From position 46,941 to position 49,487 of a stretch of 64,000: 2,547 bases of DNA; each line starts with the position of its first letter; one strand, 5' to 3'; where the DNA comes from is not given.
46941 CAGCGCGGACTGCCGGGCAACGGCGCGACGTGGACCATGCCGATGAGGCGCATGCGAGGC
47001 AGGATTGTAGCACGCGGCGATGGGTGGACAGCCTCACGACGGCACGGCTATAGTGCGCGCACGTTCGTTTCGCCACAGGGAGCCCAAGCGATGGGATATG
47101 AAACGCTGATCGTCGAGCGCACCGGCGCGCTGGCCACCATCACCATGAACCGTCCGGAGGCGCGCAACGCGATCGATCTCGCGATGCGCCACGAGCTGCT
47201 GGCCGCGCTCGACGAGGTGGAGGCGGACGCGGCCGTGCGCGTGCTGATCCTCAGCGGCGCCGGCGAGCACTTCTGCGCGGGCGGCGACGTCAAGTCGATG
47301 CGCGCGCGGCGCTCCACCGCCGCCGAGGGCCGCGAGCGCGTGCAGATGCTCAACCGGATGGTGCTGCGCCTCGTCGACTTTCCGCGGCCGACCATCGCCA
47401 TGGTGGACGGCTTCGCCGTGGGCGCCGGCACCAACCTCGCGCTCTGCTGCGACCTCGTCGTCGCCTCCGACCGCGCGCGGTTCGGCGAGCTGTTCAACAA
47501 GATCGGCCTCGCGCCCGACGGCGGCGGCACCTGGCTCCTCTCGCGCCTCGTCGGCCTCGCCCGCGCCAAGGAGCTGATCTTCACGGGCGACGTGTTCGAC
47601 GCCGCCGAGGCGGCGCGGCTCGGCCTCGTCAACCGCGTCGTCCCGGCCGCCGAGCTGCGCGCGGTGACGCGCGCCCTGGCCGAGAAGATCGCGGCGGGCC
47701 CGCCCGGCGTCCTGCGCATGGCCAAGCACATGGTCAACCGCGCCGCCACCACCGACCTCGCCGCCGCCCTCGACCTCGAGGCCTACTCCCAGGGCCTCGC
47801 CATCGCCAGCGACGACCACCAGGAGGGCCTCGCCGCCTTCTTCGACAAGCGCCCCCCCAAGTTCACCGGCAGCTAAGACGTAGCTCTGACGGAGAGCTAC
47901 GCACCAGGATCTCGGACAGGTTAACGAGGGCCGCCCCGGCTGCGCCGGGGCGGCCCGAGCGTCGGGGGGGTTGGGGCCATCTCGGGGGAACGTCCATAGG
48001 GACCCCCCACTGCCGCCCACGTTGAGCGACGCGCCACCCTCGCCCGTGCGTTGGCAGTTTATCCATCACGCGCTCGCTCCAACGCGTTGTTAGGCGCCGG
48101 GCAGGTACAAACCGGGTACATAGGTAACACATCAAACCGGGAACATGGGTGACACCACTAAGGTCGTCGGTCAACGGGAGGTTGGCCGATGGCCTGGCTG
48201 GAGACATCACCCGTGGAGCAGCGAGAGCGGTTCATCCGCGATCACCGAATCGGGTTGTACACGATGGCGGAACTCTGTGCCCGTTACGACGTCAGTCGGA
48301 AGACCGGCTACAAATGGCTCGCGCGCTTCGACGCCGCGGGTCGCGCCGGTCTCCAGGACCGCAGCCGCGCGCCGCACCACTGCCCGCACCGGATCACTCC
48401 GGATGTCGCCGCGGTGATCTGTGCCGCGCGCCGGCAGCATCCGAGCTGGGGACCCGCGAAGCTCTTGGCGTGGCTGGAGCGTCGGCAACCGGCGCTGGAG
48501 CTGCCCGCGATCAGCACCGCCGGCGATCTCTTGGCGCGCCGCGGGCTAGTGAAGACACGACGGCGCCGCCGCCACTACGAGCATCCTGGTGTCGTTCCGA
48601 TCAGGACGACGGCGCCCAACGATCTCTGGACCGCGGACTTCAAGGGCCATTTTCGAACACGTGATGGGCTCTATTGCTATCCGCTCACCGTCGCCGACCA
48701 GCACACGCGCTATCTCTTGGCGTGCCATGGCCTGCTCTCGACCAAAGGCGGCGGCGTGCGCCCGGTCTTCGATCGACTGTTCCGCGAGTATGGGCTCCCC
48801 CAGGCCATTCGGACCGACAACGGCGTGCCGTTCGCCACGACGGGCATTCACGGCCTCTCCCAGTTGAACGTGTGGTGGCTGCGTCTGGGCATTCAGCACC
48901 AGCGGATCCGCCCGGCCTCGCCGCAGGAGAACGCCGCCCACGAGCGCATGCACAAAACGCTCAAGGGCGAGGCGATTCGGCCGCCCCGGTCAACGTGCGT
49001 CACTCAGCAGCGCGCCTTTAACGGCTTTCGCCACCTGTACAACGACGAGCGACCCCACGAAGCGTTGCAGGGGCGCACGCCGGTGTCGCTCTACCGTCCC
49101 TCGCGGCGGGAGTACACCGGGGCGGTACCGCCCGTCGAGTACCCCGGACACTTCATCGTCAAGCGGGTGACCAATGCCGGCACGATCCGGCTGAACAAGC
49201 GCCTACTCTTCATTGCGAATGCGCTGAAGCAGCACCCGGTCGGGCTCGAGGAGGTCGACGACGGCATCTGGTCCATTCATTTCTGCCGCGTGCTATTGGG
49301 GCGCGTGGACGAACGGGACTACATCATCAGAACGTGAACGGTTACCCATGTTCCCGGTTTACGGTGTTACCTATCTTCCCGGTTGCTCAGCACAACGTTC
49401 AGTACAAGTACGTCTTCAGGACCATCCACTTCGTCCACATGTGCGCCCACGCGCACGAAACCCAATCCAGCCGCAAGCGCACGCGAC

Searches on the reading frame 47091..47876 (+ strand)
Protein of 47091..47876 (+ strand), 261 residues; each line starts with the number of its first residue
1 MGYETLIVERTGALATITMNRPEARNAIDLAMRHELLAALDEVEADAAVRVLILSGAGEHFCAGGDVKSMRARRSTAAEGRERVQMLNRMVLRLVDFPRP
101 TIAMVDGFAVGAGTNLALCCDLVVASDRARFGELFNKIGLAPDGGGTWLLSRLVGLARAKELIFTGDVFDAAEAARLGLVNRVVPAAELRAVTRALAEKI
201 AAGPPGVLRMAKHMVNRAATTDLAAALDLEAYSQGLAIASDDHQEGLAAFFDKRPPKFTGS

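Call 54: search_protein_families(library=pfam, proteins=[window:47091-47876:+], max_evalue=0.001)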
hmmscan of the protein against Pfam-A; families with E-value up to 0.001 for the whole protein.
window:47091-47876:+ (261 aa): 2 families
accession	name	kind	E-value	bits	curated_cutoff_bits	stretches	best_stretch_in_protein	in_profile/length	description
PF00378.25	ECH_1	-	2.8e-67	227.1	27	1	10-260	2-250/251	Enoyl-CoA hydratase/isomerase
PF16113.10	ECH_2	-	2.8e-40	139.3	27.2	1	15-199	2-187/335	Enoyl-CoA hydratase/isomerase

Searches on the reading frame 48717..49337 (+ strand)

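Call 54: search_protein_families(library=pfam, proteins=[window:48717-49337:+], max_evalue=0.001)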
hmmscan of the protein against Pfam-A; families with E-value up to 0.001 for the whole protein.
window:48717-49337:+ (206 aa): 1 family
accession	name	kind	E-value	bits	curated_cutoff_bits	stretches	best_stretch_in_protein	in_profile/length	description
PF13683.12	rve_3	-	1.3e-15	57.4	26.5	1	58-122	2-67/67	Integrase core domain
